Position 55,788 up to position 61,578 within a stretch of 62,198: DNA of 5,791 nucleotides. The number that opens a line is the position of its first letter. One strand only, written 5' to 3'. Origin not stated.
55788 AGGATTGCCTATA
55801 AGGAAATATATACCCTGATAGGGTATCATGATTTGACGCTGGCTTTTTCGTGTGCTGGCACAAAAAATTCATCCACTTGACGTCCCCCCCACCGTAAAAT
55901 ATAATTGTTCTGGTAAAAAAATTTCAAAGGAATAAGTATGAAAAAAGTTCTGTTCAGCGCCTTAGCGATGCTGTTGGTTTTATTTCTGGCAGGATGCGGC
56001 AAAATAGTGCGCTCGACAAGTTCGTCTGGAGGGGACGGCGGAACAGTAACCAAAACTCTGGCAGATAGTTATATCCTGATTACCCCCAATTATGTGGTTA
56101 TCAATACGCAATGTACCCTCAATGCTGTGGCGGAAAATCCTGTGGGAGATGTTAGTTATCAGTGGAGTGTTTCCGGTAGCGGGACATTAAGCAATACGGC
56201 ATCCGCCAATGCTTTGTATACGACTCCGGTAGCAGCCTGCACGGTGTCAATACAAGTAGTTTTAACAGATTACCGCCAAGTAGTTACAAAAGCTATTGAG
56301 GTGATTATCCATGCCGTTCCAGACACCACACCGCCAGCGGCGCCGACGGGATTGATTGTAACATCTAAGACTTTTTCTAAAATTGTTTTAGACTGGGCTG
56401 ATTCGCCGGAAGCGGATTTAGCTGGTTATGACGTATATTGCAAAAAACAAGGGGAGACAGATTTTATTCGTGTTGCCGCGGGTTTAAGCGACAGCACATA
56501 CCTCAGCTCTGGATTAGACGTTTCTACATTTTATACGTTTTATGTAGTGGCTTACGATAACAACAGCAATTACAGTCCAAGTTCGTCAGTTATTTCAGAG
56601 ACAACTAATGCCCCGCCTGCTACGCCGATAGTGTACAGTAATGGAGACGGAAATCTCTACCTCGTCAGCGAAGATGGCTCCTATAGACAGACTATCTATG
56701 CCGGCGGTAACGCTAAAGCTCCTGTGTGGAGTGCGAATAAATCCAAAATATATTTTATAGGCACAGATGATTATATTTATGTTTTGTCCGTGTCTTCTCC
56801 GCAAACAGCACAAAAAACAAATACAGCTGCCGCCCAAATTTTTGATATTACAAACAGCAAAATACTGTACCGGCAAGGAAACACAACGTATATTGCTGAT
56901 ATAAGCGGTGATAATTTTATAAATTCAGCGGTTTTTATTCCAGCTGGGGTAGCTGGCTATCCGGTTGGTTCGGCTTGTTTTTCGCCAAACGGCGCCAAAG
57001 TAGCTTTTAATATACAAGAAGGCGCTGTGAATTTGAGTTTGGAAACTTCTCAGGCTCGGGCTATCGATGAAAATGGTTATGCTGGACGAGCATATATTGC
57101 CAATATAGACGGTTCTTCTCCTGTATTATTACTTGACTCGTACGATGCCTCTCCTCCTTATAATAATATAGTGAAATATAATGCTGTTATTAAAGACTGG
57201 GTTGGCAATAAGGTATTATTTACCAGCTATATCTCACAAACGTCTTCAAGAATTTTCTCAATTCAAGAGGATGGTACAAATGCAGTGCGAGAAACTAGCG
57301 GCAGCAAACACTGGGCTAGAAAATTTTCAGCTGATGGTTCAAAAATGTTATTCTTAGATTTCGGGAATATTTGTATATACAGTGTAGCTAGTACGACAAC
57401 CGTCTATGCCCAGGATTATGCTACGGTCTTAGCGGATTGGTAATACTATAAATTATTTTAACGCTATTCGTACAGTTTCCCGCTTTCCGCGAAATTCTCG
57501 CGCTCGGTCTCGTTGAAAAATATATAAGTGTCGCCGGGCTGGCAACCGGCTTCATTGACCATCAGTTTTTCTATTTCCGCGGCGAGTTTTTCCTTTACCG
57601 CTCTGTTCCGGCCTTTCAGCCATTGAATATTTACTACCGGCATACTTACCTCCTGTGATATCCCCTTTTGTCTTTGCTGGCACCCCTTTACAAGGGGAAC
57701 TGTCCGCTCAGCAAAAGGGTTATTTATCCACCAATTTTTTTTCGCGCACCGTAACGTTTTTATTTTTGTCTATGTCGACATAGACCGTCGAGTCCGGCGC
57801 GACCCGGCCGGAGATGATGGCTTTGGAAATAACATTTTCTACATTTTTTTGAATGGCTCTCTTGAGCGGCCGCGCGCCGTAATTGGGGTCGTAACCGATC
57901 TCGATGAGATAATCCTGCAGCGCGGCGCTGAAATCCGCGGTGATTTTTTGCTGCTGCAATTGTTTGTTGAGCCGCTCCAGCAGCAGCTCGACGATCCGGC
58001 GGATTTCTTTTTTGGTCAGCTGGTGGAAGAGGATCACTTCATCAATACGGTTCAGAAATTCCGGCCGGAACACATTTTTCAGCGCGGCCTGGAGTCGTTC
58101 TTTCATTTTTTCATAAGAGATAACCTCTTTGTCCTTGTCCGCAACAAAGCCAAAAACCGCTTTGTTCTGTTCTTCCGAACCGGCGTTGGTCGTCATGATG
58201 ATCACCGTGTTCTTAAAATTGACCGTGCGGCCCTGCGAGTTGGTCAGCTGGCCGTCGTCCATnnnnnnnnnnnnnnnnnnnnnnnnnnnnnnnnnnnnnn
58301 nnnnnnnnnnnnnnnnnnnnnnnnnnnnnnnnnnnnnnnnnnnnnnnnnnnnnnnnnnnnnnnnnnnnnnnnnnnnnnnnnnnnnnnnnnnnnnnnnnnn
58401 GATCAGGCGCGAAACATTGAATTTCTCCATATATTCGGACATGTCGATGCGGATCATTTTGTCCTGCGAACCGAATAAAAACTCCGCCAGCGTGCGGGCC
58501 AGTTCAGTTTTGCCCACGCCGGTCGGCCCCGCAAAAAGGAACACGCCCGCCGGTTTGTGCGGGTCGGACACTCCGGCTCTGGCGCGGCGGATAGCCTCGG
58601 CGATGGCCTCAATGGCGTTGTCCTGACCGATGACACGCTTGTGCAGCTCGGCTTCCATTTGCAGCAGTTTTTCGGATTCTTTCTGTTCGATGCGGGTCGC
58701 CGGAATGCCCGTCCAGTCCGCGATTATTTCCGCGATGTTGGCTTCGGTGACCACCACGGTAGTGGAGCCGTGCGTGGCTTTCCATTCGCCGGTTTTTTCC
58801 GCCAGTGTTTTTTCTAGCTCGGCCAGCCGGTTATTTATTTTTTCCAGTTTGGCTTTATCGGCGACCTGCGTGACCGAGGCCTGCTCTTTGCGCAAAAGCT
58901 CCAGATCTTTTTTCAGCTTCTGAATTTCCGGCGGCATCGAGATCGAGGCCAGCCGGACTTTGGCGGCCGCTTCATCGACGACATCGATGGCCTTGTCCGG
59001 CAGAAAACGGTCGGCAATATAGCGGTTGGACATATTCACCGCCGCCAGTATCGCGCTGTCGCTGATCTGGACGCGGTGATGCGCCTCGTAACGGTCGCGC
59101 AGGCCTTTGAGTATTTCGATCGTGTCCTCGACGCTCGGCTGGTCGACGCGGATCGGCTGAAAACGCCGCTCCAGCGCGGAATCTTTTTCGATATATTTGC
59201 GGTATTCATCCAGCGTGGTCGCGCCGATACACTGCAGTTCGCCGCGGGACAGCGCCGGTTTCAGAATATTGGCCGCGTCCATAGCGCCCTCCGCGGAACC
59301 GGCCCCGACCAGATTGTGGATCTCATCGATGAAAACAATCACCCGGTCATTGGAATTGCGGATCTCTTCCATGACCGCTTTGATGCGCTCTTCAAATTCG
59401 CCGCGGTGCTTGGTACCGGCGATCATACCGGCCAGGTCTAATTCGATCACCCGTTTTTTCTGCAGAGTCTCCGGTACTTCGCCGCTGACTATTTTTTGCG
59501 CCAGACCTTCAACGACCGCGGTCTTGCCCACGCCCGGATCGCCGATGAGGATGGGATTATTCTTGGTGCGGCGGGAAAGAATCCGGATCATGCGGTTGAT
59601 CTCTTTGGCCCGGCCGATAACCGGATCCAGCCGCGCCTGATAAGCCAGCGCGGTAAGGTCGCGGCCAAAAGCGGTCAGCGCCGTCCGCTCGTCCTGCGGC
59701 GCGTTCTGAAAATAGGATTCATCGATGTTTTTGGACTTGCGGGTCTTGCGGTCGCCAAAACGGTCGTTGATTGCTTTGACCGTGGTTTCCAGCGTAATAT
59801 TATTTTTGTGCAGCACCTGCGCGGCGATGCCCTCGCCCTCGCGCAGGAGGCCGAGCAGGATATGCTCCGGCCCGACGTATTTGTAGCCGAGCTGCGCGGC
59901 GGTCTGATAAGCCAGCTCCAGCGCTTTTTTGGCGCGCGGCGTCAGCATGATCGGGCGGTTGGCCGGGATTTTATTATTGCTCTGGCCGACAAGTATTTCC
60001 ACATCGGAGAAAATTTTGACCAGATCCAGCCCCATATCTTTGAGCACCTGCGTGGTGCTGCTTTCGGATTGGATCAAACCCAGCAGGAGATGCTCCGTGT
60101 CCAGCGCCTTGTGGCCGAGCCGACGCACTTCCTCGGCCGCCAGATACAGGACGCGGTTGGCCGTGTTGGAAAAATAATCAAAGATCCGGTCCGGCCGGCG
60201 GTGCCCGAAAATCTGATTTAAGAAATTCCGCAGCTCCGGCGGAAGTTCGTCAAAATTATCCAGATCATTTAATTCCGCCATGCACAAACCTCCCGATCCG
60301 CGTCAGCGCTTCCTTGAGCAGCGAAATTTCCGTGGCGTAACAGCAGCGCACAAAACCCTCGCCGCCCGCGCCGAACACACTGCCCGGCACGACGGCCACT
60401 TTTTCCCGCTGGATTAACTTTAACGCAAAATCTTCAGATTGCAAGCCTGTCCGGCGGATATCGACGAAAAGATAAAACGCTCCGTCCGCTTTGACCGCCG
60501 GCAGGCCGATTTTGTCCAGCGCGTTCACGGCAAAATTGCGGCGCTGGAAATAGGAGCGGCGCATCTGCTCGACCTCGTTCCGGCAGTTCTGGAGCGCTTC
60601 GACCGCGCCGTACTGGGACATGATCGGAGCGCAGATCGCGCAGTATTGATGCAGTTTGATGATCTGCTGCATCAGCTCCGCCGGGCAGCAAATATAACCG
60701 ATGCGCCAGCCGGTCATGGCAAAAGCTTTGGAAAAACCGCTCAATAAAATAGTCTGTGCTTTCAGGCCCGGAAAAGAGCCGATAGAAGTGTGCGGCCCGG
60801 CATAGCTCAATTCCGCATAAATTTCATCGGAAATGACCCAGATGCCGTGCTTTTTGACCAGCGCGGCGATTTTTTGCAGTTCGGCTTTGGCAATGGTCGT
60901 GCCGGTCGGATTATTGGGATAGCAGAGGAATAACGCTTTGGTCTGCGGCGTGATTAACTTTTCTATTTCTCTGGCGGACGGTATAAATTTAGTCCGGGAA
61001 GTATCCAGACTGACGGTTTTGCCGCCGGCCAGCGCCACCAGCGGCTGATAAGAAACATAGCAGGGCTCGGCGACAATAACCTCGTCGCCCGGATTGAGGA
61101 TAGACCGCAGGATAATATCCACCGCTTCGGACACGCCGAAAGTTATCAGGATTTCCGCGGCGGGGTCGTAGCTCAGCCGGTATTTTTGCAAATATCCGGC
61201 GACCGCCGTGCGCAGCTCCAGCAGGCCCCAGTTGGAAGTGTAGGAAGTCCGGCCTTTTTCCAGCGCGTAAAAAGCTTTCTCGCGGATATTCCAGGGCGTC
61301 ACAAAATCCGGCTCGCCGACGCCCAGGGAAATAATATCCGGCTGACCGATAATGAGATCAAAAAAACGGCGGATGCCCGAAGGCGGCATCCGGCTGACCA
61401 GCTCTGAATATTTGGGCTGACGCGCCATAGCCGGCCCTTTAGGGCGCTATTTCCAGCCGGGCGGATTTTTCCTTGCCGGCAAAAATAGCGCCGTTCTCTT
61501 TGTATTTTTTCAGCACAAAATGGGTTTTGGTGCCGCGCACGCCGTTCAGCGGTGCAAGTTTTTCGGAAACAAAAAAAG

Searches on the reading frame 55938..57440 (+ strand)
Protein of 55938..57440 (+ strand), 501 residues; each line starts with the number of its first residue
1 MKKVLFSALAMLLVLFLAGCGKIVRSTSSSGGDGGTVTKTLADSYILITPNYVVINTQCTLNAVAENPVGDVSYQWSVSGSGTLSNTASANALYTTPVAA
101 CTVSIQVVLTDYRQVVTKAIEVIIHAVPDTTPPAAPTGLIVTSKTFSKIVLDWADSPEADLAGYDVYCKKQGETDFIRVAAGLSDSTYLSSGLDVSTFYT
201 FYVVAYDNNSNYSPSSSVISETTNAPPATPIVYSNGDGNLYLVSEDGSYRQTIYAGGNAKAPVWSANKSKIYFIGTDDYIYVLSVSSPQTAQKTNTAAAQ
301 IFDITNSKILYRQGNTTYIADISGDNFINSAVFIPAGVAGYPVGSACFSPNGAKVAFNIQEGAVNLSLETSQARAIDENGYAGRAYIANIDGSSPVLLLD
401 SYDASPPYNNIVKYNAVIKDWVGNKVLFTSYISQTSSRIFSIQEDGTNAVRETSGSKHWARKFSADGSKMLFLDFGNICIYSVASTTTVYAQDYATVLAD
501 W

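Call 70: search_protein_families(library=pfam, proteins=[window:55938-57440:+], max_evalue=1)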
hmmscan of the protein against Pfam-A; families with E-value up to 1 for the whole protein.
window:55938-57440:+ (501 aa): 5 families
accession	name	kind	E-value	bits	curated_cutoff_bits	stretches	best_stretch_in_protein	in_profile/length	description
PF00041.27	fn3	-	2.1e-08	34.7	25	1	135-218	2-81/84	Fibronectin type III domain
PF25460.1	Beta-prop_Aladin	-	4.3e-05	23.2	171.1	1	256-316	194-255/340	Aladin seven-bladed propeller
PF13570.13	Beta-prop_ACSF4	-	0.0011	18.9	133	1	232-325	65-156/329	Beta-alanine-activating enzyme, beta-propeller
PF01453.30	B_lectin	-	0.2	12.6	32.4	0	421-490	4-72/105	D-mannose binding lectin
PF07676.18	PD40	-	0.34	11.4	20.9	0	256-274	8-26/38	WD40-like Beta Propeller Repeat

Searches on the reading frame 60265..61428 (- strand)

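Call 70: search_protein_families(library=pfam, proteins=[window:60265-61428:-], max_evalue=1)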
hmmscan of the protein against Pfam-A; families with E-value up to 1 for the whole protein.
window:60265-61428:- (387 aa): 7 families
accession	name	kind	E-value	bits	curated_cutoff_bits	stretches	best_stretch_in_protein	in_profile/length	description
PF00155.27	Aminotran_1_2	-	2.1e-69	234.9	19.7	1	31-378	2-361/361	Aminotransferase class I and II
PF01041.23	DegT_DnrJ_EryC1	-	2.3e-10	40.7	19.8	1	102-201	51-145/360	DegT/DnrJ/EryC1/StrS aminotransferase family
PF00266.25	Aminotran_5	-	2.5e-08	33.7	21.5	1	89-201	60-175/371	Aminotransferase class-V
PF01053.26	Cys_Met_Meta_PP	-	6.1e-08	32.1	27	1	101-204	78-176/381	Cys/Met metabolism PLP-dependent enzyme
PF01212.27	Beta_elim_lyase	-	0.0029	17.4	27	1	101-201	58-168/288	Beta-eliminating lyase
PF01276.26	OKR_DC_1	-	0.018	14.3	27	1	94-148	86-140/417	Orn/Lys/Arg decarboxylase, major domain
PF00202.27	Aminotran_3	-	0.12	11.5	30.5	1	177-256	205-280/403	Aminotransferase class-III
